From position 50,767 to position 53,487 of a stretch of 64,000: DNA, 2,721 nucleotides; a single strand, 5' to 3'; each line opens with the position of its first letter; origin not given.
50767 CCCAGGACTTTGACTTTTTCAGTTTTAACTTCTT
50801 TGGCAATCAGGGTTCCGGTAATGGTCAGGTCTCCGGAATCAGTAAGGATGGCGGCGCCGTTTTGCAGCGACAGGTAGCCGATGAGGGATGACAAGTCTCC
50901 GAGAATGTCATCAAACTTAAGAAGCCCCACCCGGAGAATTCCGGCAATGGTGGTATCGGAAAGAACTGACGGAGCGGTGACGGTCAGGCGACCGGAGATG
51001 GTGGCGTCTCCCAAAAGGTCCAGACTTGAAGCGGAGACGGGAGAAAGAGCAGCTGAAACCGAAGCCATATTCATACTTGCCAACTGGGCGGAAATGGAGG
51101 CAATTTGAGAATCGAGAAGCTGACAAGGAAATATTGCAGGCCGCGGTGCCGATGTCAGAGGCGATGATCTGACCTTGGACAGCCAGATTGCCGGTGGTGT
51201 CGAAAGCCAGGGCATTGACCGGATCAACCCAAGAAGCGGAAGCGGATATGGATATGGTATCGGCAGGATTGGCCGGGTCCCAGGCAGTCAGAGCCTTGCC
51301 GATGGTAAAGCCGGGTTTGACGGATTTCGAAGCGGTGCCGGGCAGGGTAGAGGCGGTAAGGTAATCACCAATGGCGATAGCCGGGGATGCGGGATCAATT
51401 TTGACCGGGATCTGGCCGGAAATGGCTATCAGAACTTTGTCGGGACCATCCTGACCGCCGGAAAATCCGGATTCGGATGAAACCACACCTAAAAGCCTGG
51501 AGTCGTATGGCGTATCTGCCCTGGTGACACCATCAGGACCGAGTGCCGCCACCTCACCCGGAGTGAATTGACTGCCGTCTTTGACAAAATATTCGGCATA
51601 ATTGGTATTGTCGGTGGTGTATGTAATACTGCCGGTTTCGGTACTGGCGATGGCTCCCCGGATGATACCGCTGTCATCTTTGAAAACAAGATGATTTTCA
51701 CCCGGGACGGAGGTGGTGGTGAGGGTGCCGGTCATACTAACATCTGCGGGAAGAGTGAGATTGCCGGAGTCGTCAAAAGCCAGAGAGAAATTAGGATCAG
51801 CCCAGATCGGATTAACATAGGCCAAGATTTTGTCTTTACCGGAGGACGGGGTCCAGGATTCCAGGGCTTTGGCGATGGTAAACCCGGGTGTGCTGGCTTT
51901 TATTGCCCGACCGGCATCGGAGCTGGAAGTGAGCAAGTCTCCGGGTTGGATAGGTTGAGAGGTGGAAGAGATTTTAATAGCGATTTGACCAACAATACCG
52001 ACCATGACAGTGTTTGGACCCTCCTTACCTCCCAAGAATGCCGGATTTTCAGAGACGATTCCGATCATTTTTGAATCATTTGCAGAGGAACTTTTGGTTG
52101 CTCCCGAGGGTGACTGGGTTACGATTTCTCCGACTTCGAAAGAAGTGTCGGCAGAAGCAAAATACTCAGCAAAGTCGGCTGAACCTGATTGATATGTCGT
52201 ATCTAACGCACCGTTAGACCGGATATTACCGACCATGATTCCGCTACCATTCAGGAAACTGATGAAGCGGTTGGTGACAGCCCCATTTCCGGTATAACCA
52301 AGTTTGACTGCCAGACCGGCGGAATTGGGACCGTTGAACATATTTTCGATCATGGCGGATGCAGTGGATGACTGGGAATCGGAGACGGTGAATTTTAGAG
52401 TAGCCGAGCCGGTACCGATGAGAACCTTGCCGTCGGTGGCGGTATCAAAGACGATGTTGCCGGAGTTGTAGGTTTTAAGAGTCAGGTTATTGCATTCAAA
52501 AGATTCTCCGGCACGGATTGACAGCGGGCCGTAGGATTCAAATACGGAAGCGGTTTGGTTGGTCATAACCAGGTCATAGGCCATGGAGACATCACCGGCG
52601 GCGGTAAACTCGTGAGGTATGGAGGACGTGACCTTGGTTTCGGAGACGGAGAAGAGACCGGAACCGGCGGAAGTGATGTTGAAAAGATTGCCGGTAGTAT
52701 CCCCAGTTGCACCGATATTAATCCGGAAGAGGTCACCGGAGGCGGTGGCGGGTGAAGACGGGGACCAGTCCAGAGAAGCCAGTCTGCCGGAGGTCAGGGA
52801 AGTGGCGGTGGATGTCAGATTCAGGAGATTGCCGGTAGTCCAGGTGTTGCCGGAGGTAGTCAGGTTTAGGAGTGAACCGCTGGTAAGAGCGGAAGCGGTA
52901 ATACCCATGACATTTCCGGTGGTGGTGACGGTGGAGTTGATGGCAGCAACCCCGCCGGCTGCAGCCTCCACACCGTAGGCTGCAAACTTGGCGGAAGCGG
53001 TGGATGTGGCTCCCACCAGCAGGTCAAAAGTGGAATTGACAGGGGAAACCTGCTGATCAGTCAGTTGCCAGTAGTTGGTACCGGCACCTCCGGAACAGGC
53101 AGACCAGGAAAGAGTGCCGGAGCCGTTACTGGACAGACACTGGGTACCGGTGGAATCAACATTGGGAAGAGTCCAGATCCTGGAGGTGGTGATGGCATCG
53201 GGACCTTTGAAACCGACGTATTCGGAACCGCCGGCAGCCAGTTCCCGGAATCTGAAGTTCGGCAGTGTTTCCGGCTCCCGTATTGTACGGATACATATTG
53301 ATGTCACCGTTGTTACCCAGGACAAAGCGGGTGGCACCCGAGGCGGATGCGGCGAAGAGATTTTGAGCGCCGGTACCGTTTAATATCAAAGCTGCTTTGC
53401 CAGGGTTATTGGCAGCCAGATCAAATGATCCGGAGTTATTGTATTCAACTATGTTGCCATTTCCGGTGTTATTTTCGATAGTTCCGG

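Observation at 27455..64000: ~37-kb same-strand locus of four giant secreted proteins (three LamG-repeat paralogs plus one beta-helix/tail-fibre-like mega-protein), linked by overlapping start/stop codons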

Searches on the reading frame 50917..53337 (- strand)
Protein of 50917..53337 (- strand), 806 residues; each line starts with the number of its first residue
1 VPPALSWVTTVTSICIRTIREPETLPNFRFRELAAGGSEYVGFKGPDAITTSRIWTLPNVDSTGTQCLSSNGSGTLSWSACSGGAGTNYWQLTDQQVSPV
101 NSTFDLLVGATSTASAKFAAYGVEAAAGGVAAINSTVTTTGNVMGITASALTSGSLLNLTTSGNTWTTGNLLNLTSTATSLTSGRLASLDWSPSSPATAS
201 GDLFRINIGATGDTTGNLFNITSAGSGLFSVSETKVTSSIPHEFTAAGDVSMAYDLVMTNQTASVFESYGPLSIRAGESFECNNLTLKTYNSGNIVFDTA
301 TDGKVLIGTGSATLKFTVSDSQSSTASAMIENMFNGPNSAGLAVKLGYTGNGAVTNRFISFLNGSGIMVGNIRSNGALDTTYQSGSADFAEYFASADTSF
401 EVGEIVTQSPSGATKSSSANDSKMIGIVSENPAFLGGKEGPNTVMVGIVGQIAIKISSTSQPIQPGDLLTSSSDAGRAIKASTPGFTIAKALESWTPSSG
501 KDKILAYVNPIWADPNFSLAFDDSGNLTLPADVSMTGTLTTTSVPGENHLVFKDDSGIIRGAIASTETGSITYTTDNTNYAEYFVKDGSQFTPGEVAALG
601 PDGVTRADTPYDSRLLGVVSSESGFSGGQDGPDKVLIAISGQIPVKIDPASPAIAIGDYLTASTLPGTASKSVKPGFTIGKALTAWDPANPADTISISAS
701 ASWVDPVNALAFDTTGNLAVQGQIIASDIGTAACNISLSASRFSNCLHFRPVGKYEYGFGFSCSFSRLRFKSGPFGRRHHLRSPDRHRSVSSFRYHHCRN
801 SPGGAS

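Call 6: search_protein_families(library=pfam, proteins=[window:50917-53337:-], max_evalue=0.01)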
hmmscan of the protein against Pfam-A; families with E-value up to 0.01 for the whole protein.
window:50917-53337:- (806 aa): 1 family
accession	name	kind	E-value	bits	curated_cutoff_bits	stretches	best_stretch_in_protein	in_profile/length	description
PF11962.13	Peptidase_G2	-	1.2e-14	54.7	25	1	368-438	32-99/228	Peptidase_G2, IMC autoproteolytic cleavage domain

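Call 33: search_protein_families(library=phrogs, proteins=[window:50917-53337:-], max_evalue=0.001)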
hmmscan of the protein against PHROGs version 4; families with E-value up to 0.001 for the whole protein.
window:50917-53337:- (806 aa): 1 family
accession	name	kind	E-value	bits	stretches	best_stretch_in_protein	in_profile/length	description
phrog_5413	-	tail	0.00031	21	1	533-587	48-102/334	minor tail protein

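Call 34: search_solved_structures(query=window:50917-53337:-, max_evalue=0.01, show_alignments=2)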
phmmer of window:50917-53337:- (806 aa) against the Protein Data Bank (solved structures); distinct sequences matched with E-value up to 0.01: 0.

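Call 46: search_protein_families(library=ncbifam, proteins=[window:50917-53337:-], max_evalue=0.001)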
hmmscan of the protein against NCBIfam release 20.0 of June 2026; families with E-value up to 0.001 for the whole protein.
window:50917-53337:- (806 aa): 0 families

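Call 63: find_related_loci(query=A1, collection=genome_contigs, flank=10000)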
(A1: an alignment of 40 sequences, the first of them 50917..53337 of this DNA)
Query A1 (806 aa) in genome_contigs; peptide patterns used: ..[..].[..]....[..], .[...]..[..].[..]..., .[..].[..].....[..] (x = any residue, [..] = any of these).
250 stretches matched a pattern; 175 encode a relative of the query (tblastn E <= 1e-3); the best 80 are kept; 79 distinct loci.
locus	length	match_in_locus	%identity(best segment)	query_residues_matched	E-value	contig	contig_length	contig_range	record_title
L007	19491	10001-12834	61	18-710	4e-143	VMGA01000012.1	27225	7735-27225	MAG: Microgenomates group bacterium Gr01-1014_16 G01um101416_scaffold_1144, whole genome shotgun sequence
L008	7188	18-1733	57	139-731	1e-132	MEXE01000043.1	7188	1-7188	MAG: Candidatus Amesbacteria bacterium RBG_19FT_COMBO_48_16 rbg_19ft_combo_scaffold_5354, whole genome shotgun sequence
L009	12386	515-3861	47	28-747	2e-127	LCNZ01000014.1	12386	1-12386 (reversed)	MAG: Candidatus Amesbacteria bacterium GW2011_GWB1_47_19 UX91_C0014, whole genome shotgun sequence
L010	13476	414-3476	50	78-735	2e-116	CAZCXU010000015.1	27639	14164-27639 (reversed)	MAG TPA_asm: uncultured Gammaproteobacteria bacterium isolate SRP170004_co1_29 genome assembly, contig: NODE_2532_length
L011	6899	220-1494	48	88-518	1e-111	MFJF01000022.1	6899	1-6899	MAG: Candidatus Gottesmanbacteria bacterium RIFCSPHIGHO2_01_FULL_40_15 rifcsphigho2_01_scaffold_38164, whole genome shot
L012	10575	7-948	57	225-729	4e-104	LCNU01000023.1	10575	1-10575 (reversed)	MAG: Candidatus Amesbacteria bacterium GW2011_GWC1_47_15 UX86_C0023, whole genome shotgun sequence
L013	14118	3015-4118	51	164-528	2e-103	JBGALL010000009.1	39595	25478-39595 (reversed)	MAG: Candidatus Woesebacteria bacterium isolate MAG_MBR_H10.109 MBRH10-109_opera_contig_3708, whole genome shotgun seque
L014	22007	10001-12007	44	160-690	2e-90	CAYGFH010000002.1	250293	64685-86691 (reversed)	MAG TPA_asm: uncultured Gammaproteobacteria bacterium isolate ERP113451_co1_294 genome assembly, contig: NODE_9_length_2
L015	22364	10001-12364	45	137-529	3e-89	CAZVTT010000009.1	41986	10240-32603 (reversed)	MAG TPA_asm: uncultured Gammaproteobacteria bacterium isolate SRP292972_co1_32 genome assembly, contig: NODE_525_length_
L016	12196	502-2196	39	82-729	2e-88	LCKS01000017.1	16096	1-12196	MAG: Candidatus Amesbacteria bacterium GW2011_GWC2_45_19 UX05_C0017, whole genome shotgun sequence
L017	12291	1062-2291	44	164-710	4e-89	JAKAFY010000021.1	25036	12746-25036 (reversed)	MAG: bacterium isolate WY2.bin139 NODE_2592_length_25036_cov_1.921474, whole genome shotgun sequence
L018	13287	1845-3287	42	98-728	2e-79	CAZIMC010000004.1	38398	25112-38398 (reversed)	MAG TPA_asm: uncultured Gammaproteobacteria bacterium isolate SRP170004_co1_20 genome assembly, contig: NODE_1424_length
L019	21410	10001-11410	40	143-746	5e-76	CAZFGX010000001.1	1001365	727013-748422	MAG TPA_asm: uncultured Gammaproteobacteria bacterium isolate SRP342105_co1_501 genome assembly, contig: NODE_2_length_1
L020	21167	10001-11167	41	137-686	7e-75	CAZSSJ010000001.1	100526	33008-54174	MAG TPA_asm: uncultured Gammaproteobacteria bacterium isolate SRP050083_co1_3 genome assembly, contig: NODE_31_length_10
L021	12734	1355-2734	39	124-738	7e-75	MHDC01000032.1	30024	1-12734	MAG: Microgenomates group bacterium RBG_16_45_19 RBG_16_scaffold_542, whole genome shotgun sequence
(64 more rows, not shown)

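Call 67: predict_structure(alignment_id=A1)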
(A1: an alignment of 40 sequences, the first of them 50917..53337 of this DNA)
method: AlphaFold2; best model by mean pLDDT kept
length: 806 residues; sequences in the alignment: 40
mean_pLDDT: 55.4   pTM: 0.36
mean pLDDT of the five models: 55.4, 55.0, 54.1, 50.6, 49.7
residues with pLDDT >= 90: 110; 70-90: 104; 50-70: 179; < 50: 413
segments of 3 or more residues with pLDDT < 50: 1-62, 85-105, 121-142, 310-315, 322-329, 337-341, 530-551, 556-712, 714-718, 720-806
pLDDT, mean of each block of 10 residues (from residue 1): 38 36 43 43 44 47 59 62 49 40 48 53 42 42 57 65 60 67 67 74 74 74 76 75 68 64 71 68 64 70 60 47 47 47 50 65 58 67 74 89 96 94 95 87 94 96 97 97 94 95 95 78 59 43 42 46 39 33 33 35 36 33 36 32 32 31 27 36 36 35 34 45 37 29 29 29 30 29 31 29 30
secondary structure, 60 per line:
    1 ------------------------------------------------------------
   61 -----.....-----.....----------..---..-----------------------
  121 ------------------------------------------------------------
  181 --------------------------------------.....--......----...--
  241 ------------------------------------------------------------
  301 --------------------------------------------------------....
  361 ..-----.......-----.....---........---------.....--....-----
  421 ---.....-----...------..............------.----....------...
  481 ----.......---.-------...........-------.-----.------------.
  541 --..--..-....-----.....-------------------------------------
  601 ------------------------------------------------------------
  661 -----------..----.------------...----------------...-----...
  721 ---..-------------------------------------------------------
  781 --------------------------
elements in order (helices of 4 or more, strands of 3 or more residues): E66-70 E76-80 E219-223 E226-231 E236-238 E357-362 E368-374 E380-384 E388-395 E405-409 E412-415 E424-428 E434-436 E443-456 E468-471 E478-480 E485-491 E503-513 E550-553 E559-563 E710-712 E718-720

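Call 71: fold_search(model_id=the predicted structure, library=pdb)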
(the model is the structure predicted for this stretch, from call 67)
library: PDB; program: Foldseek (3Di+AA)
matches with E <= 10: 83; with E <= 0.001: 2
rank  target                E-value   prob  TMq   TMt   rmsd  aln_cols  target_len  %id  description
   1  3suc                  2.9e-05  1.00  0.12  0.12   8.1       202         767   18  Crystal structure of the pre-mature bacteriophage phi29 gene product 12 (released 2011-08-03)
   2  3gqh_A                7.4e-05  1.00  0.12  0.50   5.2       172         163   20  Crystal Structure of the Bacteriophage phi29 gene product 12 C-terminal fragment (released 2009-05-26)
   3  8pkh_FJ               4.9e-03  1.00  0.12  0.46   5.4       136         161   17  Borrelia bacteriophage BB1 procapsid, fivefold-symmetrized outer shell (released 2023-07-12)
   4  8pkh_FN               9.5e-03  1.00  0.11  0.48   4.8       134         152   15  Borrelia bacteriophage BB1 procapsid, fivefold-symmetrized outer shell (released 2023-07-12)
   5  8hdt_G                9.5e-03  0.99  0.12  0.47  12.6       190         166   12  Cyanophage Pam3 capsid asymmetric unit (released 2023-01-18)
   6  8pkh_DH               1.0e-02  0.99  0.11  0.46   5.7       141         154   12  Borrelia bacteriophage BB1 procapsid, fivefold-symmetrized outer shell (released 2023-07-12)
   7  8pkh_FU               1.0e-02  0.99  0.11  0.42   5.6       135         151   16  Borrelia bacteriophage BB1 procapsid, fivefold-symmetrized outer shell (released 2023-07-12)
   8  9ocb_H                1.1e-02  0.99  0.12  0.48   6.3       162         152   16  Sf11 capsid Icosahedral Reconstruction (released 2025-11-12)
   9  8pkh_ED               1.5e-02  0.99  0.12  0.44   5.8       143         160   14  Borrelia bacteriophage BB1 procapsid, fivefold-symmetrized outer shell (released 2023-07-12)
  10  8pkh_EA               1.5e-02  0.98  0.11  0.50   5.8       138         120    9  Borrelia bacteriophage BB1 procapsid, fivefold-symmetrized outer shell (released 2023-07-12)
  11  7kmx_a                1.6e-02  0.99  0.11  0.43   6.8       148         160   15  The capsid of Myoviridae Phage XM1 (released 2021-11-10)
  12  8pkh_FQ               1.8e-02  0.99  0.11  0.42   5.0       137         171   15  Borrelia bacteriophage BB1 procapsid, fivefold-symmetrized outer shell (released 2023-07-12)
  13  8pkh_DX               1.8e-02  0.99  0.11  0.44   5.7       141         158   15  Borrelia bacteriophage BB1 procapsid, fivefold-symmetrized outer shell (released 2023-07-12)
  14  9ocb_J                2.1e-02  1.00  0.12  0.51   5.0       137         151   16  Sf11 capsid Icosahedral Reconstruction (released 2025-11-12)
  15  6qyy_B                2.1e-02  0.99  0.10  0.54   7.9       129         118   15  The crystal structure of head fiber gp8.5 N base in bacteriophage phi29 (released 2019-06-12)
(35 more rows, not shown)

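Call 100: fold_search(model_id=the predicted structure, library=viral)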
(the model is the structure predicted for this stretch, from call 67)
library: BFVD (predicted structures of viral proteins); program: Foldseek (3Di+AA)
matches with E <= 10: 336; with E <= 0.001: 30
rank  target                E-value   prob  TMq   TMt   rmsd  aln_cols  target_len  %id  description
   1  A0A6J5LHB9            1.1e-10  1.00  0.15  0.19  34.3       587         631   20  Uncharacterized protein [uncultured Caudovirales phage]
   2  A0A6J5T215            8.9e-10  1.00  0.16  0.24  37.0       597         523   18  Uncharacterized protein [uncultured Caudovirales phage]
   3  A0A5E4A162            2.3e-09  1.00  0.16  0.26  18.3       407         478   17  (no name in the UniProt tables at hand)
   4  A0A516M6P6            2.4e-09  1.00  0.18  0.29   5.8       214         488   19  (no name in the UniProt tables at hand)
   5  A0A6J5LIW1            7.0e-09  1.00  0.15  0.59  12.2       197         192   23  Uncharacterized protein [uncultured Caudovirales phage]
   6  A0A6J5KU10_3          1.4e-08  1.00  0.16  0.12   4.8       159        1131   25  Uncharacterized protein [uncultured Caudovirales phage]
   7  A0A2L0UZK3            2.0e-08  1.00  0.16  0.21  15.4       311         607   17  Uncharacterized protein [Agrobacterium phage Atu_ph07]
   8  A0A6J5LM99            2.8e-08  1.00  0.17  0.58  12.1       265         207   22  Uncharacterized protein [uncultured Caudovirales phage]
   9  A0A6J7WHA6            8.6e-08  1.00  0.18  0.44  13.7       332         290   19  Uncharacterized protein [uncultured Caudovirales phage]
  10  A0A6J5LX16            1.4e-07  1.00  0.15  0.18   7.0       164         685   26  Uncharacterized protein [uncultured Caudovirales phage]
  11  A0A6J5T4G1            1.4e-07  1.00  0.17  0.34  21.8       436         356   17  Uncharacterized protein [uncultured Caudovirales phage]
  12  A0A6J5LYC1            2.9e-07  1.00  0.15  0.09  11.6       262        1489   18  Uncharacterized protein [uncultured Caudovirales phage]
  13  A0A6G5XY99            8.5e-07  1.00  0.15  0.22   5.0       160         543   26  (no name in the UniProt tables at hand)
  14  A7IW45                1.7e-06  0.99  0.10  0.06  35.6       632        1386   14  Uncharacterized protein B170R [Paramecium bursaria Chlorella virus NY2A]
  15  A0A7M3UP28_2          3.6e-06  1.00  0.13  0.11  21.6       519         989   13  Uncharacterized protein [Pyramimonas orientalis virus]
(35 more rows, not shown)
